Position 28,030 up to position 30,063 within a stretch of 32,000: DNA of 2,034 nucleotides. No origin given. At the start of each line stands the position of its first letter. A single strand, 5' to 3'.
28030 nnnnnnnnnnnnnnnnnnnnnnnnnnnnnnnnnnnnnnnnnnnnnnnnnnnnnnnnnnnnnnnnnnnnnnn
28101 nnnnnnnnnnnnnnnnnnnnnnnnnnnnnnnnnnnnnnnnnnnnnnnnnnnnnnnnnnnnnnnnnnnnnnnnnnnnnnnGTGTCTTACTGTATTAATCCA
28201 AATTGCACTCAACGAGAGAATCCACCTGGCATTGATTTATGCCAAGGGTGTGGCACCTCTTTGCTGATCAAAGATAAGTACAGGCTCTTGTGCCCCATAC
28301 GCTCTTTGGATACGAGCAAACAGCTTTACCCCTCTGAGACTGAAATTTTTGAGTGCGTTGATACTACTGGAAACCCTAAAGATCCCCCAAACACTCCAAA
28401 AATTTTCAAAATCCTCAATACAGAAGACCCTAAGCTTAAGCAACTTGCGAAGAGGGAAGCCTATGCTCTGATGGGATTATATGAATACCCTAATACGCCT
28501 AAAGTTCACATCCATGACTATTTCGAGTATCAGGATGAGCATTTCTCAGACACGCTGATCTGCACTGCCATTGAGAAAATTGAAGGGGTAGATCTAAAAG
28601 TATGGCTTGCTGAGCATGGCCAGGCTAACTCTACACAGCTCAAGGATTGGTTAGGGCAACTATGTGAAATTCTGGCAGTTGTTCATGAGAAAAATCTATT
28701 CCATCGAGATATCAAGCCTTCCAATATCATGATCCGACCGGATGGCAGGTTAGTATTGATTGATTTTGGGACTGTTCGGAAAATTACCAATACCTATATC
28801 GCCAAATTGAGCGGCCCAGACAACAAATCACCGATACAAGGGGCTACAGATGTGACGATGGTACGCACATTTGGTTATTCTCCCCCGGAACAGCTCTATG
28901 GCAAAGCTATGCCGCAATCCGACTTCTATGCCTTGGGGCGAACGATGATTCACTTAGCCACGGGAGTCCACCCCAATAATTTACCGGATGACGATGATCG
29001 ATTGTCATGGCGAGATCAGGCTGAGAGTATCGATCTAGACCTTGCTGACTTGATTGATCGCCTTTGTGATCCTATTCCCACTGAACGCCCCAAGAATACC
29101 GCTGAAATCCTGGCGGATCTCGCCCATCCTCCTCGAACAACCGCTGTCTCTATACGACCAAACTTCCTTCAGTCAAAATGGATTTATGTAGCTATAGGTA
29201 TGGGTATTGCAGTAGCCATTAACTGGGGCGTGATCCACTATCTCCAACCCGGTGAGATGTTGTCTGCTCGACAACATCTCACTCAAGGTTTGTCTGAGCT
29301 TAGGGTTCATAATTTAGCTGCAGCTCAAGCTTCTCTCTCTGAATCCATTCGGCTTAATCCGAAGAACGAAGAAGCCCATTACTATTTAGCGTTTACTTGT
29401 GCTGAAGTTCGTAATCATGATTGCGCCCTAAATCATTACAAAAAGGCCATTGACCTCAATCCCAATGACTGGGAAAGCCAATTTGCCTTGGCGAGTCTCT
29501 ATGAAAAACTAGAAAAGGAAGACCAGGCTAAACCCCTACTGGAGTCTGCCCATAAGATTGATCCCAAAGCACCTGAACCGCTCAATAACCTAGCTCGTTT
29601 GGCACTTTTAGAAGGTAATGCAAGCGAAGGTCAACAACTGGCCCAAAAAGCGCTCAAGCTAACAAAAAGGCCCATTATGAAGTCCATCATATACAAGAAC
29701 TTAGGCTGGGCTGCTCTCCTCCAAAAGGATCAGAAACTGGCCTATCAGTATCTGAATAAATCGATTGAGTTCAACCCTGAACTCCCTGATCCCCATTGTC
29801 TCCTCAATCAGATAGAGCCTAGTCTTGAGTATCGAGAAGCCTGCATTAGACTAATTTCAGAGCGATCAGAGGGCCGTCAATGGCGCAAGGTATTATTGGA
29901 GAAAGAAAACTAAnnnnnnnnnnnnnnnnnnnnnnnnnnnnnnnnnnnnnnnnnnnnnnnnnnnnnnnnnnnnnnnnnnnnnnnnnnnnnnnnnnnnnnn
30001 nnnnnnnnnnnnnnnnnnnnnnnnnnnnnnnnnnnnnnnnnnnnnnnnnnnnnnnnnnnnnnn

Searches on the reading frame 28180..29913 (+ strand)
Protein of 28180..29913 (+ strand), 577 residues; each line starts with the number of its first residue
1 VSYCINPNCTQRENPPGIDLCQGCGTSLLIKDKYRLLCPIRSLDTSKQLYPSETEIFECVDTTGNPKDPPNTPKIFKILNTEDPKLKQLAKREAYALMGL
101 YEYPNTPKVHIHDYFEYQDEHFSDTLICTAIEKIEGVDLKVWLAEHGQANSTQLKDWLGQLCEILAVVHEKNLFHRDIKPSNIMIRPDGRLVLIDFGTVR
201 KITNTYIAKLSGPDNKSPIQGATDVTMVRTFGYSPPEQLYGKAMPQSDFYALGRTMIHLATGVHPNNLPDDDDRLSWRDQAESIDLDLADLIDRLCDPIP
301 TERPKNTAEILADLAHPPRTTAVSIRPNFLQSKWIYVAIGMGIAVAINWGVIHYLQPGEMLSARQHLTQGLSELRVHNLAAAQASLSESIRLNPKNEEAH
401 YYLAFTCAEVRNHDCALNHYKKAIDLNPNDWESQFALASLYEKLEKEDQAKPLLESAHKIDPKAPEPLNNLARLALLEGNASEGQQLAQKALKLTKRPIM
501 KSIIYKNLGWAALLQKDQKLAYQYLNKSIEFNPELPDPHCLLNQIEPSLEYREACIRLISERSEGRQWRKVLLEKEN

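Call 6: search_protein_families(library=pfam, proteins=[window:28180-29913:+], max_evalue=0.01)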
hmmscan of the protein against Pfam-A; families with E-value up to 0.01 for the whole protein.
window:28180-29913:+ (577 aa): 19 families
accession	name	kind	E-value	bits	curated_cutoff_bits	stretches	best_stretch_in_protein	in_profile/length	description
PF00069.31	Pkinase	-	2.1e-22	80.2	31.7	1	109-305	61-253/263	Protein kinase domain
PF07719.23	TPR_2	-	1e-15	56.9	27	1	398-430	2-34/34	Tetratricopeptide repeat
PF13431.12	TPR_17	-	3.6e-13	49.1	24.4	1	419-450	1-32/34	Tetratricopeptide repeat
PF00515.34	TPR_1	-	1.5e-12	47.2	27.8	2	398-430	2-34/34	Tetratricopeptide repeat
PF13428.12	TPR_14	-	1e-10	41.6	23.5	2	432-474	2-44/44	Tetratricopeptide repeat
PF13414.12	TPR_11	-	1.1e-10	41.5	26.8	1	416-444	13-41/42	TPR repeat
PF14559.12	TPR_19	-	2e-09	38.1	25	2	448-493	8-53/68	Tetratricopeptide repeat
PF13181.12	TPR_8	-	4.1e-09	36.3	25.7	0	433-463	3-33/34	Tetratricopeptide repeat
PF13432.12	TPR_16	-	5.4e-09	36.8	32.7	1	367-430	1-64/65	Tetratricopeptide repeat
PF13424.12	TPR_12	-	6.5e-08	33.1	30.1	2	468-531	6-74/77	Tetratricopeptide repeat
PF07714.23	PK_Tyr_Ser-Thr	-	1.5e-07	31.5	23.1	1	121-307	75-229/258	Protein tyrosine and serine/threonine kinase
PF03109.22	ABC1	-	8.8e-07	28.7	22.9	1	144-208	161-223/244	ABC1 atypical kinase-like domain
PF06293.20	Kdo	-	2.3e-05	24.4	21.3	1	131-203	96-173/207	Lipopolysaccharide kinase (Kdo/WaaP) family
PF23914.1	TPR_CcmH_CycH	-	0.00058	20.2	42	1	372-494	25-150/158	Cytochrome c-type biogenesis protein H TPR domain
PF01636.29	APH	-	0.00092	19.5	23.2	1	173-199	170-197/239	Phosphotransferase enzyme family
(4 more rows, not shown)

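Call 105: search_protein_families(library=padloc, proteins=[window:28180-29913:+], max_evalue=0.001)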
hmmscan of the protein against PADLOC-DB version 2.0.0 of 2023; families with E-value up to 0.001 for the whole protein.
window:28180-29913:+ (577 aa): 34 families (the best 25 are shown)
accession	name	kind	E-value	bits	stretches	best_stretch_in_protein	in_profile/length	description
PDLC04044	PD-T4-6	-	1.5e-85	285.6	1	1-322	1-297/372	-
PDLC04051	PD-T4-6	-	1.4e-76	256.4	1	1-316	1-293/476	-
PDLC04062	PD-T4-6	-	3e-47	159.7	1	1-319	1-296/450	-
PDLC04045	PD-T4-6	-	5.4e-38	128.8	1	86-320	81-301/350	-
PDLC04042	PD-T4-6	-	2.2e-28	97.7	1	74-275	40-221/292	-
PDLC03920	MkoA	-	4.1e-27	92.9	1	30-362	7-298/1112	-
PDLC04138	mad6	-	6.7e-25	86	1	71-314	76-310/659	mads_6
PDLC04053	PD-T4-6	-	5.2e-24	83.3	1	74-270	40-215/311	-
PDLC04054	PD-T4-6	-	8.4e-21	72.8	1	81-312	48-268/347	-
PDLC04057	PD-T4-6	-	1.2e-20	71.9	1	82-266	47-210/443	-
PDLC04047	PD-T4-6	-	6.3e-20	69.5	1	82-268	50-214/327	-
PDLC04039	PD-T4-6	-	3.4e-18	63.9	1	72-265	43-214/458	-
PDLC01088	C3a189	-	2e-17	61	1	81-303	35-248/840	kinase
PDLC04050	PD-T4-6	-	2.3e-17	61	1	90-315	110-324/480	-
PDLC04046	PD-T4-6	-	3.2e-17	60.8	1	74-197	41-163/427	-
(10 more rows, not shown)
